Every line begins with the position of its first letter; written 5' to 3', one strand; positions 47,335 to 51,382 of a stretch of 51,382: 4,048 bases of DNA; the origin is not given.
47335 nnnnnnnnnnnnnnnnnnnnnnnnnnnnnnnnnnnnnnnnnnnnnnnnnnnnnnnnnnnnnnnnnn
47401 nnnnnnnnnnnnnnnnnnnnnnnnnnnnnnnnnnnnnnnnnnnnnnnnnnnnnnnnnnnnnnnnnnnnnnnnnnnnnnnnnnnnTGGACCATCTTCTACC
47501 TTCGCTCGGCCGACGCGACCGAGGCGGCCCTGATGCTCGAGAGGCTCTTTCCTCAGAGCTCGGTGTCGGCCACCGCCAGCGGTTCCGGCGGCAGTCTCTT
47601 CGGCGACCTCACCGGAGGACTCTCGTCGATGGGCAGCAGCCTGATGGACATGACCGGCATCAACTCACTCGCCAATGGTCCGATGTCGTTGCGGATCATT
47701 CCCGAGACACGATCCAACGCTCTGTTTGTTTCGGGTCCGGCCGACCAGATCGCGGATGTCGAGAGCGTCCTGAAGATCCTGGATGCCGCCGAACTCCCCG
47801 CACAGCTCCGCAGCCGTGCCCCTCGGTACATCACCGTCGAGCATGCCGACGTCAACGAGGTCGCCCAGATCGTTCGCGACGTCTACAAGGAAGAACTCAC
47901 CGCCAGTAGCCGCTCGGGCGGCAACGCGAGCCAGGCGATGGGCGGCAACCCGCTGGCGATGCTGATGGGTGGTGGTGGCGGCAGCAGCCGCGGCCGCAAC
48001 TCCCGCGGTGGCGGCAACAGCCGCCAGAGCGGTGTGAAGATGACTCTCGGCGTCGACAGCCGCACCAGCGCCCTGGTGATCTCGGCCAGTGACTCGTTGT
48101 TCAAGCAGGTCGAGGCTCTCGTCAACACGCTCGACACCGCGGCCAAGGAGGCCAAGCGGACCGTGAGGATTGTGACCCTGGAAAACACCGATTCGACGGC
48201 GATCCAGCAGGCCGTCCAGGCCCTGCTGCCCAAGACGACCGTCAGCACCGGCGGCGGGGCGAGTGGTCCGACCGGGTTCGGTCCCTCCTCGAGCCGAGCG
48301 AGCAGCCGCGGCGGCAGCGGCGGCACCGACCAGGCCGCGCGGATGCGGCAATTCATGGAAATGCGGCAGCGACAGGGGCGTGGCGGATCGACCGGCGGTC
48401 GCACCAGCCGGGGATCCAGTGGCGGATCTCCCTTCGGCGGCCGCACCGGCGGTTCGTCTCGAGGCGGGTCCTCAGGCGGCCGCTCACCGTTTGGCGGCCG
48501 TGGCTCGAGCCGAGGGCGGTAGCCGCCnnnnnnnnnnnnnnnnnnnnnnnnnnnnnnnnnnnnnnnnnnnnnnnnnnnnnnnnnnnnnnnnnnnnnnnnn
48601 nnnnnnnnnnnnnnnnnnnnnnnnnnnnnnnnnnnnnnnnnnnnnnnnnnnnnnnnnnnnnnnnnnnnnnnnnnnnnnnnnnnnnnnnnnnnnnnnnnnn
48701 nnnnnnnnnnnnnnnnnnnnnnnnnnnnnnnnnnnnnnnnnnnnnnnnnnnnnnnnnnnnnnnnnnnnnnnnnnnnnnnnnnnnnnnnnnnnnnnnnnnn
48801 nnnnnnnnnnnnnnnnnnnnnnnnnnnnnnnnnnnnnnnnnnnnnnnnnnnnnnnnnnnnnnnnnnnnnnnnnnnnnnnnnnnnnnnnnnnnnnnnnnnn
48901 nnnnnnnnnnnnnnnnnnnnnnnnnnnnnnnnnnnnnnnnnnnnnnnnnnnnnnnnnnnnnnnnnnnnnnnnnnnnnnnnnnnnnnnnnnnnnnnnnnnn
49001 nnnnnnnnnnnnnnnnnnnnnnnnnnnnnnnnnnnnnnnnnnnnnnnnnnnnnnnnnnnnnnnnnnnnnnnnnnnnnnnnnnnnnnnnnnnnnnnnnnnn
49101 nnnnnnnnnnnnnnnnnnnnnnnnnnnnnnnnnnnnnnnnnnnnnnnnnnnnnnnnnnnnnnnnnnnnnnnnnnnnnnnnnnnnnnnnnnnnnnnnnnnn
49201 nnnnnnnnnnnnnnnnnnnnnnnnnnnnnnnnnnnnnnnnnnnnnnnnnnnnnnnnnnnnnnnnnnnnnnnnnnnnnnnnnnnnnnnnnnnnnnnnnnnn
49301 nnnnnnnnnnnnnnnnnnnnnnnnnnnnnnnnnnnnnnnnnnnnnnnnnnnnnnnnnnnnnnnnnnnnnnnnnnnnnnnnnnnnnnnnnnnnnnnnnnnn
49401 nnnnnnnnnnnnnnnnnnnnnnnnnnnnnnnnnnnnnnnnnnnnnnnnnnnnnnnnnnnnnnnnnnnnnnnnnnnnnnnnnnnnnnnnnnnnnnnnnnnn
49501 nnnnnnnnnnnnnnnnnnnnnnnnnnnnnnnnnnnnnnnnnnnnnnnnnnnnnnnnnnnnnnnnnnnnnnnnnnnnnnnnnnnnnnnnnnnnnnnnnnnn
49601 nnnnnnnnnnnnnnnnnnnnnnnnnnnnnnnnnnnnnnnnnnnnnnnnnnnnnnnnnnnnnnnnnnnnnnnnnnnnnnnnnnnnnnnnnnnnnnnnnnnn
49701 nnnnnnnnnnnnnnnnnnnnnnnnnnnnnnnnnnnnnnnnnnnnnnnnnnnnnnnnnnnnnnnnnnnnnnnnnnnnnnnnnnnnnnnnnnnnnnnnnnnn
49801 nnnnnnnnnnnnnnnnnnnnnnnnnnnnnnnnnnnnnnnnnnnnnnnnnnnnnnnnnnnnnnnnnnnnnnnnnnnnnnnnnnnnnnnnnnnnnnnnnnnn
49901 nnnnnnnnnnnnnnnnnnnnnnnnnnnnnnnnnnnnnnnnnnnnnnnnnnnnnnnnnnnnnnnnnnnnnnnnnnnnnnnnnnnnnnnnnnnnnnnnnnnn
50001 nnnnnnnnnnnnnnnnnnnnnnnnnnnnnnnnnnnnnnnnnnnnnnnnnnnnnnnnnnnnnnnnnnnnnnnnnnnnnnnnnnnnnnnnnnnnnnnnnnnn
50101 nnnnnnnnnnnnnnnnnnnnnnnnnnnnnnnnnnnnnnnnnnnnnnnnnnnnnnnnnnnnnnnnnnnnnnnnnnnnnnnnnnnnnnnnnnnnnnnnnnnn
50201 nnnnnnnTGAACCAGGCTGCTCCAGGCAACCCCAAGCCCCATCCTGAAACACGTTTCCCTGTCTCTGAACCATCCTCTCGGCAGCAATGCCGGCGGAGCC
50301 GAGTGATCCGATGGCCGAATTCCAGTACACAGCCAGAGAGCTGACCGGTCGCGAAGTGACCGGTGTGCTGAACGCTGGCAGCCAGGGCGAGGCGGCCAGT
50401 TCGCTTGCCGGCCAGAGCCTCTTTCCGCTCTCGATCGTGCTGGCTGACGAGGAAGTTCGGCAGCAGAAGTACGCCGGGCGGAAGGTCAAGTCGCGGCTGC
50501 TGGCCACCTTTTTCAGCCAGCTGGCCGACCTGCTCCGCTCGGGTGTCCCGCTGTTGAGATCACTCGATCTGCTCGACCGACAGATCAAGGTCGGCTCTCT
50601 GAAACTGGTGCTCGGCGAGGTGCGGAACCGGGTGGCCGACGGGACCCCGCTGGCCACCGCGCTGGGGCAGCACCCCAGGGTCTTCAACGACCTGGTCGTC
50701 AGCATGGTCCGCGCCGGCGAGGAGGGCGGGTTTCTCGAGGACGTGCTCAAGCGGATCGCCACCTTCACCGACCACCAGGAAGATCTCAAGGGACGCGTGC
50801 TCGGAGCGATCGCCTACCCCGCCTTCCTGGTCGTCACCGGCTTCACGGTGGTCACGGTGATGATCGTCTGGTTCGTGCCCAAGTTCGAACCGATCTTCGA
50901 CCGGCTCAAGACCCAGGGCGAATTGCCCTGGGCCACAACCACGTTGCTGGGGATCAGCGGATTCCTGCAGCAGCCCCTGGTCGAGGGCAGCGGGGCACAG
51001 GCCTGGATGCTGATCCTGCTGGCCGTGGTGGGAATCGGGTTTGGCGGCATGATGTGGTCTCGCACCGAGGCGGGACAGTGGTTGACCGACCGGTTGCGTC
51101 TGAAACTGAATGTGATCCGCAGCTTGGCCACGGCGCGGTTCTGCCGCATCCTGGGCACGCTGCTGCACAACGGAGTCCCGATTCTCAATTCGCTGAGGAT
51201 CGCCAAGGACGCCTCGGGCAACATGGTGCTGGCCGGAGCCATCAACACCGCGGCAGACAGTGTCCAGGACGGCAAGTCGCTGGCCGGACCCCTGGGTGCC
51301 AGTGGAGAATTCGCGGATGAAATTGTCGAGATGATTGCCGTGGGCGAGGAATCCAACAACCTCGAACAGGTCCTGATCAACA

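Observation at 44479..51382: Secretion-type locus whose 'GspD' has seven N-domain repeats but no visible secretin pore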

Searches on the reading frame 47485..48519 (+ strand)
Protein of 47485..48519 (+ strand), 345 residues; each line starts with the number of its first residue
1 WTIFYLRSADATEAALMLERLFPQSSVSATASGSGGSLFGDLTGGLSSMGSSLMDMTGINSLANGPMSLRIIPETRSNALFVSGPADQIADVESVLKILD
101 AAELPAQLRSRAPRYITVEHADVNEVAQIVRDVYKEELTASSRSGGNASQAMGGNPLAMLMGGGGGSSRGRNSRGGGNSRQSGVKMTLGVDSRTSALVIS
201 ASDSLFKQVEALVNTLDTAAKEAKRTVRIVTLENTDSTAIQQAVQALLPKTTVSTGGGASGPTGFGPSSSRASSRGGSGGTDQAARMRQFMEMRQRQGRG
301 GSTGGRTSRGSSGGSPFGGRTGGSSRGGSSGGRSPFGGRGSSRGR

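Call 67: search_protein_representatives(protein=window:47485-48519:+)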
Query: 345 residues. Proteins with E-value up to 0.001 (for the whole library): 2784; up to 1e-10: 1408; up to 1e-30: 365. The best 150 are listed.
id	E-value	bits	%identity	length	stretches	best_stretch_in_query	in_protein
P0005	5.0e-157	538.8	57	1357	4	1-343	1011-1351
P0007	1.4e-154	530.8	65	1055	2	1-343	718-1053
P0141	9.8e-150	514.9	83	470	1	1-345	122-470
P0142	2.3e-111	388.8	27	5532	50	170-338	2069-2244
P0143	4.3e-106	371.5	28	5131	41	185-249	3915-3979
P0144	1.9e-102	359.5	29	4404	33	69-253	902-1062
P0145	3.2e-99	349.0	27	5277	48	186-249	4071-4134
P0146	9.8e-89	314.5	46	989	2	1-345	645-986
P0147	8.8e-87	308.1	45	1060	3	1-345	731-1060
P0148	1.0e-85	304.6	52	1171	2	1-340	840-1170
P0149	2.1e-85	303.6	55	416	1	1-334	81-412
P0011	4.6e-84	299.2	52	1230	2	1-333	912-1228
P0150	7.7e-84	298.4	28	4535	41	163-244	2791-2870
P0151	1.3e-83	297.7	27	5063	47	159-244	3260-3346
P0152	1.1e-82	294.6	28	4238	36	69-249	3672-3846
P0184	6.5e-73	262.5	30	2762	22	168-256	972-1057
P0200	1.9e-70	254.4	27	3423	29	164-246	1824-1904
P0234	9.0e-64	232.5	27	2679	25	170-251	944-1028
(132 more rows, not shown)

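Call 68: search_protein_families(library=pfam, proteins=[P0184, P0234, P0200], max_evalue=0.001)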
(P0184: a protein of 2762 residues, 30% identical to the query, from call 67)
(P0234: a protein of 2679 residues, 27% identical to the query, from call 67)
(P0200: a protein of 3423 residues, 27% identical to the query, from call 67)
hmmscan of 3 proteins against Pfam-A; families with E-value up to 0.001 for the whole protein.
P0184 (2762 aa): 4 families
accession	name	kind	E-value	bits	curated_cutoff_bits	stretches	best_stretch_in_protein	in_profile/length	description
PF03958.22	Secretin_N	-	5.8e-300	968.7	28.2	25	403-478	1-68/69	Bacterial type II/III secretion system short domain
PF14611.13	KH_SLS1_1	-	1.2e-15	57.8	24.1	0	1215-1255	35-65/69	SLS1 protein first KH domain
PF21305.2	type_II_gspD_N0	-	8e-09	35.7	27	1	146-207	9-71/71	GspD-like, N0 domain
PF24471.1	KH_DEAH11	-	1.3e-06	28.4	27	0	523-554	37-68/70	DEAH11-like, KH-domain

P0234 (2679 aa): 6 families
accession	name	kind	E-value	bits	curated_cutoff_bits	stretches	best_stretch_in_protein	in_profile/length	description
PF03958.22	Secretin_N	-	0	1120.8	28.2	29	2119-2195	1-66/69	Bacterial type II/III secretion system short domain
PF14611.13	KH_SLS1_1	-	4.1e-19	68.9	24.1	0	1835-1867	35-65/69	SLS1 protein first KH domain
PF21305.2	type_II_gspD_N0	-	6e-07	29.7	27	1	108-164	9-65/71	GspD-like, N0 domain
PF24471.1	KH_DEAH11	-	1.8e-06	27.9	27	0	488-520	36-68/70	DEAH11-like, KH-domain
PF02983.19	Pro_Al_protease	-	4.3e-06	27.1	23.4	0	1207-1232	29-54/59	Alpha-lytic protease prodomain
PF13778.12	DUF4174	-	3.1e-05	24.8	27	0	2494-2543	7-57/120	Domain of unknown function (DUF4174)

P0200 (3423 aa): 7 families
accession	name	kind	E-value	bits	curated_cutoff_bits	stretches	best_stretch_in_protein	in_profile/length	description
PF03958.22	Secretin_N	-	0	1291.3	28.2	35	3016-3100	1-69/69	Bacterial type II/III secretion system short domain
PF00263.26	Secretin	-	3e-53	180.3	27.5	1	3166-3331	1-168/169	Bacterial type II and III secretion system protein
PF14611.13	KH_SLS1_1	-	1.1e-09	38.7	24.1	0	947-1012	5-65/69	SLS1 protein first KH domain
PF21305.2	type_II_gspD_N0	-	4e-08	33.4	27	1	47-111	2-67/71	GspD-like, N0 domain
PF24471.1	KH_DEAH11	-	2.5e-05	24.3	27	0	427-458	36-67/70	DEAH11-like, KH-domain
PF13017.12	Maelstrom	-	0.0002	21.6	22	0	1336-1385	86-135/215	piRNA pathway germ-plasm component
PF16256.10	DUF4911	-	0.00068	20.1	29.3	0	509-537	27-55/57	Domain of unknown function (DUF4911)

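Call 69: list_cluster_members(proteins=[P0200, P0142, P0184, P0234, P0143])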
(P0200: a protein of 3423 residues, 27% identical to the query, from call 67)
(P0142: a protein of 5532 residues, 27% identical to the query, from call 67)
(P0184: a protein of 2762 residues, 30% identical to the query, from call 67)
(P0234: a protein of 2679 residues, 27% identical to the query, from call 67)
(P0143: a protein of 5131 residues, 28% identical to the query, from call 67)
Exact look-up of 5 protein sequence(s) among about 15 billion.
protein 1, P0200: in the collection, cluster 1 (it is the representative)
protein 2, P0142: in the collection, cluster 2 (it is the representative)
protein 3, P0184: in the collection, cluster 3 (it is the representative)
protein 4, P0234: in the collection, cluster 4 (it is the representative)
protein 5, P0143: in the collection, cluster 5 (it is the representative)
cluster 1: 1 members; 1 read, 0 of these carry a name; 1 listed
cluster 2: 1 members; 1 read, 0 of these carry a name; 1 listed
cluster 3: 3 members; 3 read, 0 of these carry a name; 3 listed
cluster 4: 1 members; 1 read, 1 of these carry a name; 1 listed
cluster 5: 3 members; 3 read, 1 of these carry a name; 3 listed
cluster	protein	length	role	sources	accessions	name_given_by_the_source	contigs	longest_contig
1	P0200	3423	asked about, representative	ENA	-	-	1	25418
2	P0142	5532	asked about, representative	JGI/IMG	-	-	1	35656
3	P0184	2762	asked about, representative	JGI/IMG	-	-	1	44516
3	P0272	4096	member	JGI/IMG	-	-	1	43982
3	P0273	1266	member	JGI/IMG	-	-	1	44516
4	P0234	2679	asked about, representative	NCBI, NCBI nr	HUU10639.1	MAG TPA: secretin N-terminal domain-containing protein, partial [Phycisphaerae bacterium] | secretin N-terminal domain-containing protein [Phycisphaerae bacterium]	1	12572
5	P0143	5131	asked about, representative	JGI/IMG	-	type II secretion system protein D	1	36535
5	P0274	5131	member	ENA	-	-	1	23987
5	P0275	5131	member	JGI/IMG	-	-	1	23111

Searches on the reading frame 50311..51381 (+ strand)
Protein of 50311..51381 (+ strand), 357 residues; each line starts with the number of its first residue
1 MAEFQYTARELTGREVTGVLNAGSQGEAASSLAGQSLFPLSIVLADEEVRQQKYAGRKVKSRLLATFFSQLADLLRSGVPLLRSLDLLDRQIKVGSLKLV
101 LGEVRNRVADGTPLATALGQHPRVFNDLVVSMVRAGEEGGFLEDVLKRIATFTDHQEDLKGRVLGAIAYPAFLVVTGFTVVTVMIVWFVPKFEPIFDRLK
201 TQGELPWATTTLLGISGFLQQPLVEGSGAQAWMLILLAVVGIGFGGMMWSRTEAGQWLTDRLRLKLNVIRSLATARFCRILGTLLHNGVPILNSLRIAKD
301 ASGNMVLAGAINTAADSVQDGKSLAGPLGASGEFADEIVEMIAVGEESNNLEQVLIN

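Call 8: search_protein_families(library=pfam, proteins=[window:50311-51381:+], max_evalue=1)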
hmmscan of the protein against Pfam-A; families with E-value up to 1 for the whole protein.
window:50311-51381:+ (357 aa): 1 family
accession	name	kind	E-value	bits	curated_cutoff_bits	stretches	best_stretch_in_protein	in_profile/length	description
PF00482.28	T2SSF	-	2.2e-43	147.6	25.2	2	67-190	1-125/125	Type II secretion system (T2SS), protein F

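Call 9: search_protein_families(library=ncbifam, proteins=[window:50311-51381:+], max_evalue=1)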
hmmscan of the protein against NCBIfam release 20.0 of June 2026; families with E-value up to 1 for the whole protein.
window:50311-51381:+ (357 aa): 6 families
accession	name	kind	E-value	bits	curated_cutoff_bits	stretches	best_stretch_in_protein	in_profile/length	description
TIGR02120.1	GspF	equivalog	3.5e-81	273.5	424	1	4-355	1-349/401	type II secretion system inner membrane protein GspF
NF052607.1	T4PiliAsmPilCThrm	equivalog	4.7e-63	213.7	700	1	1-355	1-352/406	type IV pilus assembly protein PilC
NF047826.1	T3SSXpsF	equivalog_domain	1.4e-58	198.7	650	1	1-356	1-353/405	type II secretion system protein XpsF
NF052606.1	T4PiliAsmPilCMyx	equivalog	2.9e-55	187.8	700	1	2-354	20-365/419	type IV pilus assembly protein PilC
NF007861.0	PRK10573.1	equivalog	4.3e-46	157.7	401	1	4-356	7-347/401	protein transport protein HofC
NF041012.2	T4P_ComGB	equivalog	1.2e-24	87.3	240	1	65-355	4-282/332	competence type IV pilus assembly protein ComGB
